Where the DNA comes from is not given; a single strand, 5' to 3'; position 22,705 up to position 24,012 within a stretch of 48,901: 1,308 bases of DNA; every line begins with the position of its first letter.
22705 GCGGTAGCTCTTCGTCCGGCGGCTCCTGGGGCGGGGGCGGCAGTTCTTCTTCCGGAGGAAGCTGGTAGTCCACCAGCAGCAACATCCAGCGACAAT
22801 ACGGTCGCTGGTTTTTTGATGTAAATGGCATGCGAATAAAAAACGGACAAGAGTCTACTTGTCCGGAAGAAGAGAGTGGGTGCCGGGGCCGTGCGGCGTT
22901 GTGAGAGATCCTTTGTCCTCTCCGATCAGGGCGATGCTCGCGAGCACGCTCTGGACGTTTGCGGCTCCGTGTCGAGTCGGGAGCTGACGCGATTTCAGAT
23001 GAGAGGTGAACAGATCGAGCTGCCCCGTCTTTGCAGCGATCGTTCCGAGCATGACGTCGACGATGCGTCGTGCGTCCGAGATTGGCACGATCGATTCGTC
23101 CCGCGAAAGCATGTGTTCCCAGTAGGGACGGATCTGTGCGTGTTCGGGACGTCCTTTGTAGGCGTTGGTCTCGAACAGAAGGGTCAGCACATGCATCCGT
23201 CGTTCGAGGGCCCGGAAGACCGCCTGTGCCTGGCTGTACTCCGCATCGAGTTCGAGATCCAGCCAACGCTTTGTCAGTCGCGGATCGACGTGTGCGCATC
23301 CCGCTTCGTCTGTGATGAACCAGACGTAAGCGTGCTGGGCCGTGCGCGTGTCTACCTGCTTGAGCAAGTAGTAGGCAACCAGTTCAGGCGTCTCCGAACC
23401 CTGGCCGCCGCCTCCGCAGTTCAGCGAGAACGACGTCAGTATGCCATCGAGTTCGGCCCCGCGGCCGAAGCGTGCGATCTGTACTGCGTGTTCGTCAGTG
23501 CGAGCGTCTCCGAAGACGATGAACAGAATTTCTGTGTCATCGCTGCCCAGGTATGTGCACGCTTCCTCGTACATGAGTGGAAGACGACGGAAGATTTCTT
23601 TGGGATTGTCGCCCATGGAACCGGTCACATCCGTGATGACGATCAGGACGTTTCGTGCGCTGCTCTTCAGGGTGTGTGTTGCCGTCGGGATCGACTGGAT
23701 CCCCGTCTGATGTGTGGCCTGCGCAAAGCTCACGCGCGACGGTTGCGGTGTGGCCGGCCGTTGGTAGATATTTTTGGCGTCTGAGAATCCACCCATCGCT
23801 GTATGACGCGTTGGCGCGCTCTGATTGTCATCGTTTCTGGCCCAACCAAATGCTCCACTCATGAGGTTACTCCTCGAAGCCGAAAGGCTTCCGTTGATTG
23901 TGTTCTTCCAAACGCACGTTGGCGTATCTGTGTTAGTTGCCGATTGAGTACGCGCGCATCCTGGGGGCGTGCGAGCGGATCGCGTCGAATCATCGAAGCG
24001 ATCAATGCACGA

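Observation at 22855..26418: Overlapping four-gene operon: PPAT-DPCK fusion / HD hydrolase / minimal non-RD Ser-Thr kinase / vWA protein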

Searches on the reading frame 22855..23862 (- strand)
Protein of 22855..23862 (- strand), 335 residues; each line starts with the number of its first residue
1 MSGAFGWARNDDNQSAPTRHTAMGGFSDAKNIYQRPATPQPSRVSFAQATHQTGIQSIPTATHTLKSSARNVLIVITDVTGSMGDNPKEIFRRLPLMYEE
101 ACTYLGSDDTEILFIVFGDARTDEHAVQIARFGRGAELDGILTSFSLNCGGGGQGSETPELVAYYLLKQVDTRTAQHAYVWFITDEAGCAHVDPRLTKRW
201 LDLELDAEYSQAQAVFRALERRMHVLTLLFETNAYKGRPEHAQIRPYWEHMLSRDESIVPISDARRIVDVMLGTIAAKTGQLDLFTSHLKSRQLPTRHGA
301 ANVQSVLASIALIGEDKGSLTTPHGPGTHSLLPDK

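Call 3: search_protein_families(library=pfam, proteins=[window:22855-23862:-], max_evalue=0.01)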
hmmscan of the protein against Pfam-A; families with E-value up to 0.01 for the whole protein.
window:22855-23862:- (335 aa): 0 families

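Call 4: search_protein_families(library=ncbifam, proteins=[window:22855-23862:-], max_evalue=0.01)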
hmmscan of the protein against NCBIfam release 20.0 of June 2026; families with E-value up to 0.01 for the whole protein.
window:22855-23862:- (335 aa): 0 families

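Call 6: search_protein_families(library=padloc, proteins=[window:22855-23862:-], max_evalue=1)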
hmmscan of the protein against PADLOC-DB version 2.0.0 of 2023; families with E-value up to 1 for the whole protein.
window:22855-23862:- (335 aa): 0 families

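Call 7: search_protein_families(library=pfam, proteins=[window:22855-23862:-], max_evalue=10)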
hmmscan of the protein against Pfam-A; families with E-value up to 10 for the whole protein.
window:22855-23862:- (335 aa): 1 family
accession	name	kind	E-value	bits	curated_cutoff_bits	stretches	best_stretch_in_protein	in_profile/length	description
PF04285.18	DUF444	-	0.13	11.7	27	1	65-94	239-268/418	Protein of unknown function (DUF444)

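Call 9: search_solved_structures(query=window:22855-23862:-, max_evalue=10, show_alignments=2)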
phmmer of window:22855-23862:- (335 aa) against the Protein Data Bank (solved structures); distinct sequences matched with E-value up to 10: 0.

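Call 10: find_homologous_proteins(query=window:22855-23862:-, max_evalue=0.001)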
Query window:22855-23862:- (335 aa): 73 proteins with E <= 0.001 among 1416 candidates.
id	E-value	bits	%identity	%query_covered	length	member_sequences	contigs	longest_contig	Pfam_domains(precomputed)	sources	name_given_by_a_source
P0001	1.8e-224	762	100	100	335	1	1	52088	-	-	-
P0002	5.9e-131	454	63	100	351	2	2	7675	-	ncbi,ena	ncbi:MAG: hypothetical protein AAB431_01105 [Patescibacteria group bacterium]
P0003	3.1e-127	442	60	99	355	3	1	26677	-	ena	-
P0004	2.9e-126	439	61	99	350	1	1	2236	-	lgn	-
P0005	1.5e-125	437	61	99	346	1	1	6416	-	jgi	jgi:hypothetical protein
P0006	1.6e-123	430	57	100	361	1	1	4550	-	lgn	-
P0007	2.2e-123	430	61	97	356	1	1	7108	-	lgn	-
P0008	5.0e-122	425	59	99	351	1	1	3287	-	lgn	-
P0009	6.1e-119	415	59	99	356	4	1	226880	-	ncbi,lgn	-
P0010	2.0e-117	410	58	97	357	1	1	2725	-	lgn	-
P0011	2.8e-115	403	58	100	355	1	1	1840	-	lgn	-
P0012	1.2e-114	401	58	100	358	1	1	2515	-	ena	-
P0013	1.3e-110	388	55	99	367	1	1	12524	-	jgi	jgi:hypothetical protein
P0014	6.6e-95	336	50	97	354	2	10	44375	-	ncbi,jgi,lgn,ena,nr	ncbi:MAG: hypothetical protein UU08_C0014G0021 [Candidatus Uhrbacteria bacterium GW2011_GWE2_40_58]|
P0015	5.5e-94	333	50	100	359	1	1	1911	-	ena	-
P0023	3.7e-85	304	45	99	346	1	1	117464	-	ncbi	-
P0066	1.9e-57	213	39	99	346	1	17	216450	-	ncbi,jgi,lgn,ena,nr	ncbi:MAG: hypothetical protein KBC83_01695 [Candidatus Moranbacteria bacterium]|jgi:hypothetical pro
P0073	5.5e-38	149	37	74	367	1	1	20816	-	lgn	-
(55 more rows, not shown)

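Call 13: find_encoding_contigs(protein=P0009, flank=8000, max_places=2)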
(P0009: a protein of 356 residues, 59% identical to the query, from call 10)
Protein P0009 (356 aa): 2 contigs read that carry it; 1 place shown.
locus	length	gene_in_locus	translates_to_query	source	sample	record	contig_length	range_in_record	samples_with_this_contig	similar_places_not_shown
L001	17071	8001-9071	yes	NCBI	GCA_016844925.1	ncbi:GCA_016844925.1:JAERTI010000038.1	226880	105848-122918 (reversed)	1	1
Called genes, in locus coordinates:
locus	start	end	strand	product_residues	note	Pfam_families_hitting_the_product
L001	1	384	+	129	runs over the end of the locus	-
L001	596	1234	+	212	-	-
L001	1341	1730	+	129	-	-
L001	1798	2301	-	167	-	-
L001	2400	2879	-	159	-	-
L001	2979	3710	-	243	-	PF00293:NUDIX (weak)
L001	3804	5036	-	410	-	PF01467:CTP_transf_like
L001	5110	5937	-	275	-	PF13730:HTH_36 (faint), PF01978:TrmB, PF03965:Penicillinase_R (weak)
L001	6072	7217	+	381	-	PF01467:CTP_transf_like, PF08218:Citrate_ly_lig, PF01121:CoaE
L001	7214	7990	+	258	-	PF00069:Pkinase, PF07714:PK_Tyr_Ser-Thr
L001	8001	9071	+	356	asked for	-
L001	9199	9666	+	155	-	-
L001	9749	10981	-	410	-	PF01545:Cation_efflux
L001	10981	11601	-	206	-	-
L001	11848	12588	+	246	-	-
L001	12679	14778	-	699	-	PF00403:HMA, PF00122:E1-E2_ATPase, PF00702:Hydrolase, PF08282:Hydrolase_3 (faint)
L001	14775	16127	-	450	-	PF13386:DsbD_2, PF13473:Cupredoxin_1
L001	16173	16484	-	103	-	-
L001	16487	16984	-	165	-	PF01467:CTP_transf_like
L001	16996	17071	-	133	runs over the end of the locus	-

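Call 14: find_encoding_contigs(protein=P0014, flank=8000, max_places=2)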
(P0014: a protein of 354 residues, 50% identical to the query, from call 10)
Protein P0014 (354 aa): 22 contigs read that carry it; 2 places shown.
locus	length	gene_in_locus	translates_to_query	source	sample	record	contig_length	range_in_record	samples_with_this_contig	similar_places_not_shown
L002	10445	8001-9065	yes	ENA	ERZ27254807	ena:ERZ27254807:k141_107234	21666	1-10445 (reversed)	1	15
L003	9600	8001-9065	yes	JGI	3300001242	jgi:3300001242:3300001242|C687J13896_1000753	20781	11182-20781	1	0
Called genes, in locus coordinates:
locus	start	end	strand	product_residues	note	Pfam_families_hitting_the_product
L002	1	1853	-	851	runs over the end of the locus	PF00005:ABC_tran (faint), PF02463:SMC_N (faint), PF05729:NACHT (faint), PF06745:ATPase (faint), PF13191:AAA_16 (faint), PF13555:AAA_29 (faint), PF20703:nSTAND1 (faint), PF17760:UvrA_inter, +3 more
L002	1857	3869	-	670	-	PF00270:DEAD (faint), PF04851:ResIII, PF17757:UvrB_inter, PF27431:UvrB_3rd, PF00271:Helicase_C, PF12344:UvrB, PF02151:UVR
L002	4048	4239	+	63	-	-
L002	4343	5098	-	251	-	PF01978:TrmB, PF03965:Penicillinase_R (weak)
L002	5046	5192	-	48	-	-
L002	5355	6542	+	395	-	PF01467:CTP_transf_like, PF08218:Citrate_ly_lig (faint), PF01121:CoaE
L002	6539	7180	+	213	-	-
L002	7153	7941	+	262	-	PF00069:Pkinase, PF01636:APH (faint), PF07714:PK_Tyr_Ser-Thr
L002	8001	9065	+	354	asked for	-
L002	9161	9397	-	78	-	-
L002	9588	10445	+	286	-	?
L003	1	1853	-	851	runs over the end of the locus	PF00005:ABC_tran (faint), PF02463:SMC_N (faint), PF05729:NACHT (faint), PF06745:ATPase (faint), PF13191:AAA_16 (faint), PF13555:AAA_29 (faint), PF20703:nSTAND1 (faint), PF17760:UvrA_inter, +3 more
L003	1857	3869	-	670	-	PF00270:DEAD (faint), PF04851:ResIII, PF17757:UvrB_inter, PF27431:UvrB_3rd, PF00271:Helicase_C, PF12344:UvrB, PF02151:UVR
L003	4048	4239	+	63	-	-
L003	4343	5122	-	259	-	PF01978:TrmB, PF03965:Penicillinase_R (faint)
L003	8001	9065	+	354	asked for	-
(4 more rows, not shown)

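Call 16: find_encoding_contigs(protein=P0066, flank=8000, max_places=2)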
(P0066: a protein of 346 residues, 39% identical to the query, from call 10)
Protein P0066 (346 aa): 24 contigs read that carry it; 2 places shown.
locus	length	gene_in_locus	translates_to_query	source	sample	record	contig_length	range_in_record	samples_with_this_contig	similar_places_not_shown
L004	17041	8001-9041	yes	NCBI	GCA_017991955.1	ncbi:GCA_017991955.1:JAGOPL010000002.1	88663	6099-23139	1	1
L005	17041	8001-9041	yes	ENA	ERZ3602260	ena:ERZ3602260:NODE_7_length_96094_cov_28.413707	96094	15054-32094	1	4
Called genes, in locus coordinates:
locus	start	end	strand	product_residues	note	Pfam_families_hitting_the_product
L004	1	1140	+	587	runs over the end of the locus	PF02683:DsbD_TM, PF00578:AhpC-TSA, PF08534:Redoxin, PF13905:Thioredoxin_8, PF17991:Thioredoxin_10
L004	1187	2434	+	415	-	PF01625:PMSR, PF01641:SelR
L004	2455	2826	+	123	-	PF02411:MerT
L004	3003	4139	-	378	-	PF16269:DUF4922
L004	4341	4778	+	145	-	PF06983:3-dmu-9_3-mt, PF00903:Glyoxalase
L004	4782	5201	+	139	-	PF08327:AHSA1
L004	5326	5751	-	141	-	PF13473:Cupredoxin_1, PF00127:Copper-bind (faint)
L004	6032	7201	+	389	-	PF01467:CTP_transf_like, PF01121:CoaE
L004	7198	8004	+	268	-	PF00069:Pkinase, PF07714:PK_Tyr_Ser-Thr, PF01636:APH (weak), PF03109:ABC1 (faint)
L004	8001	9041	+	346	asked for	-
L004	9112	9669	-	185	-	PF01467:CTP_transf_like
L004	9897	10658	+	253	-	PF01978:TrmB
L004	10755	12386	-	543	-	PF16949:ABC_tran_2, PF01061:ABC2_membrane (weak)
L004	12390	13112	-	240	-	PF00005:ABC_tran, PF13304:AAA_21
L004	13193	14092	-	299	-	PF07478:Dala_Dala_lig_C, PF08443:RimK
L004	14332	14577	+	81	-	PF01455:HupF_HypC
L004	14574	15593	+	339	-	PF01924:HypD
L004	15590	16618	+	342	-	PF00586:AIRS, PF02769:AIRS_C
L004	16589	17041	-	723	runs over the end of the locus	PF00708:Acylphosphatase, PF07503:zf-HYPF, PF01300:Sua5_yciO_yrdC, PF17788:HypF_C, PF22521:HypF_C_2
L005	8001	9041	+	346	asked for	-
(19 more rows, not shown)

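Call 17: find_encoding_contigs(protein=P0023, flank=8000, max_places=1)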
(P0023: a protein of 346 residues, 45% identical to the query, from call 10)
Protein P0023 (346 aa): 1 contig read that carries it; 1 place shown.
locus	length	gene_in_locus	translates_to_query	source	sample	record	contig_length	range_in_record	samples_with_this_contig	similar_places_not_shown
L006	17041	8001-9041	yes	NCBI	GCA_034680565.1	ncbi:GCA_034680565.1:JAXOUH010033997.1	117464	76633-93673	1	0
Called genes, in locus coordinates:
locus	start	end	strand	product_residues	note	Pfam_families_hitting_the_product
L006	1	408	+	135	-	PF18480:DUF5615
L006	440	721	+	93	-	-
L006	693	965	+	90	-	-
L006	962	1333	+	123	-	-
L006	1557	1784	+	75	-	-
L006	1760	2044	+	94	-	-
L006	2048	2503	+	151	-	-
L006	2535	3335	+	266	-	-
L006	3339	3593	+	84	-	-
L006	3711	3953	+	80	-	-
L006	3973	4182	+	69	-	-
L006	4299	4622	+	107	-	-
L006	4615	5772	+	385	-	PF01467:CTP_transf_like, PF01121:CoaE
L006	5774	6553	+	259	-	PF00069:Pkinase, PF07714:PK_Tyr_Ser-Thr, PF03109:ABC1 (weak)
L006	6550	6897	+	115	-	-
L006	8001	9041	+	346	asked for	-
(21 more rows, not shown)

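Call 18: find_encoding_contigs(protein=P0073, flank=8000, max_places=1)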
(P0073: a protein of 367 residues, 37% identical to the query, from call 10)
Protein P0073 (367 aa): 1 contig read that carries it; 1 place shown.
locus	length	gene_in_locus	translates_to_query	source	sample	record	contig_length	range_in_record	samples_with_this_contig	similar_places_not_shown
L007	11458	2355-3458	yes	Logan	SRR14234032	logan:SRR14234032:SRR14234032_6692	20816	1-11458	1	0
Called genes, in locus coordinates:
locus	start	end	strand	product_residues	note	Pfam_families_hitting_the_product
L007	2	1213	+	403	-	?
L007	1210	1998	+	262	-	PF00069:Pkinase, PF07714:PK_Tyr_Ser-Thr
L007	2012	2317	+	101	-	-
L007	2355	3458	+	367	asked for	-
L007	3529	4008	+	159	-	-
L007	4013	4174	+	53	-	-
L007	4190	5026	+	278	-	PF01513:NAD_kinase, PF20143:NAD_kinase_C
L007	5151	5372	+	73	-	-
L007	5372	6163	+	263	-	-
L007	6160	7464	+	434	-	-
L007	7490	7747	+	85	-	-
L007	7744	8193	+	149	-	-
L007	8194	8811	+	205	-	-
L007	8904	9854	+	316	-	-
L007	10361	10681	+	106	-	-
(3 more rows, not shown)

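Call 20: find_related_loci(query=A1, collection=genome_contigs, flank=8000)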
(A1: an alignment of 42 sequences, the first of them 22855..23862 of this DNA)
Query A1 (335 aa) in genome_contigs; peptide patterns used: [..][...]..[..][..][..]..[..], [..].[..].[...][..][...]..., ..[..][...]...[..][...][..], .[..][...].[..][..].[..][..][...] (x = any residue, [..] = any of these).
153 stretches matched a pattern; 11 encode a relative of the query (tblastn E <= 1e-3); 11 distinct loci.
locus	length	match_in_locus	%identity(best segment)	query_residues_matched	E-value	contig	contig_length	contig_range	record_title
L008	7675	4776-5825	63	1-334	6e-140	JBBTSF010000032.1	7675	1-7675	MAG: Patescibacteria group bacterium isolate H43-bin239_1 H43_bin239_1_000000000032, whole genome shotgun sequence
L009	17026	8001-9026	59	1-333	1e-127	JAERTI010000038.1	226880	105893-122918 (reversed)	MAG: Candidatus Uhrbacteria bacterium isolate BH28 c_000000007357, whole genome shotgun sequence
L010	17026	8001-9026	41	1-335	5e-72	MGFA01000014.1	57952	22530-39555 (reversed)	MAG: Candidatus Uhrbacteria bacterium RIFOXYB12_FULL_58_10 rifoxyb3_full_scaffold_239, whole genome shotgun sequence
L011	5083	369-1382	44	1-335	3e-71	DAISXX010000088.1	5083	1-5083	MAG TPA_asm: Patescibacteria group bacterium isolate CTOTU9708 NODE_2016_length_5083_cov_4.464002, whole genome shotgun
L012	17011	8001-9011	39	1-330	3e-62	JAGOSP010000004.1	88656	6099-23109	MAG: Candidatus Moraniibacteriota bacterium isolate Gw_Eff_bin_331 Gw_Eff_328_length_88656_cov_23.033209, whole genome s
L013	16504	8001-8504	56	56-223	1e-61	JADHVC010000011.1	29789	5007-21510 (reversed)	MAG: Patescibacteria group bacterium isolate BS150m-G62 BS-150m-C1261, whole genome shotgun sequence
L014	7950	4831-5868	39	1-334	1e-61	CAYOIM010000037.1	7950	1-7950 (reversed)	MAG TPA_asm: uncultured Bdellovibrionales bacterium isolate binchicken_co347_165 genome assembly, contig: NODE_5825_leng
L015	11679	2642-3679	39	1-334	7e-61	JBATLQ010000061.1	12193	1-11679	MAG: Candidatus Moraniibacteriota bacterium isolate MFD10474_ilm_asm_bin3 k127_265534, whole genome shotgun sequence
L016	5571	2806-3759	37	1-313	2e-57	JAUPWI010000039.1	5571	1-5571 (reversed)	MAG: Patescibacteria group bacterium isolate erpe_2018_sw_45hr_WHONDRS-SW48-000100_B_bin.13 scaffold_642998, whole genom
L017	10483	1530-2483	37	1-313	8e-57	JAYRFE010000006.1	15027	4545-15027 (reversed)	MAG: Candidatus Moraniibacteriota bacterium isolate SH_SHASGE3bin.24 k141_90344, whole genome shotgun sequence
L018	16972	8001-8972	39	1-321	1e-56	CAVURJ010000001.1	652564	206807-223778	MAG: Candidatus Moranbacteria bacterium isolate MFD09730.bin.1.17 genome assembly, contig: contig_20098, whole genome sh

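Call 21: find_related_loci(query=A1, collection=viral_contigs, flank=10000)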
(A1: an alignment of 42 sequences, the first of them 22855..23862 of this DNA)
Query A1 (335 aa) in viral_contigs; peptide patterns used: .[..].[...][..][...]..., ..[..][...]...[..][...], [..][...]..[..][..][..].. (x = any residue, [..] = any of these).
76 stretches matched a pattern; 5 encode a relative of the query (tblastn E <= 1e-3); 5 distinct loci.
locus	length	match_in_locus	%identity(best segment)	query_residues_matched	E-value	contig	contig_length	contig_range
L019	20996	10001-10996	37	1-324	4e-57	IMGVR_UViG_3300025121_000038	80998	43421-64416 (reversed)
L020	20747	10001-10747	41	64-313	4e-54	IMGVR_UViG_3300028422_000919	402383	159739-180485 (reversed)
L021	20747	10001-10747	41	64-313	4e-54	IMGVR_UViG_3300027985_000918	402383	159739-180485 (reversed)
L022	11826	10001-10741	36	65-310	3e-43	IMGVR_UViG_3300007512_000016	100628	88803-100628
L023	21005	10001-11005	35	1-332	1e-49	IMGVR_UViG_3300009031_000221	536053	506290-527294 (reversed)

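Call 35: predict_structure(alignment_id=A1)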
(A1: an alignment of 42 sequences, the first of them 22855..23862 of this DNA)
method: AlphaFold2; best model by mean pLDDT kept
length: 335 residues; sequences in the alignment: 42
mean_pLDDT: 87.1   pTM: 0.82
mean pLDDT of the five models: 87.1, 86.9, 85.0, 84.7, 83.9
residues with pLDDT >= 90: 238; 70-90: 49; 50-70: 14; < 50: 34
segments of 3 or more residues with pLDDT < 50: 1-22, 319-328
pLDDT, mean of each block of 10 residues (from residue 1): 40 43 63 75 85 85 98 97 92 97 98 97 95 96 92 81 98 98 96 97 98 98 98 90 95 96 96 97 97 95 96 67 46 53
secondary structure, 60 per line:
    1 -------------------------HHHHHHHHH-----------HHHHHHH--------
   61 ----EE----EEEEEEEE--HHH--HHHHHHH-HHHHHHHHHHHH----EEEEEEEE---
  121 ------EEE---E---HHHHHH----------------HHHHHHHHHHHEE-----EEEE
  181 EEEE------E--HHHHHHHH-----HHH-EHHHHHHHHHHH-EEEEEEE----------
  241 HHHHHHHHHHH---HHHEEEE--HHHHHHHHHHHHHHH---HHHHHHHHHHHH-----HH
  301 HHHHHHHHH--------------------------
elements in order: H26-34 H46-52 E71-78 H86-92 H94-105 E110-117 E127-129 H137-142 H159-169 E177-184 H194-201 H212-222 E224-230 H241-251 E258-261 H264-278 H282-293 H299-309
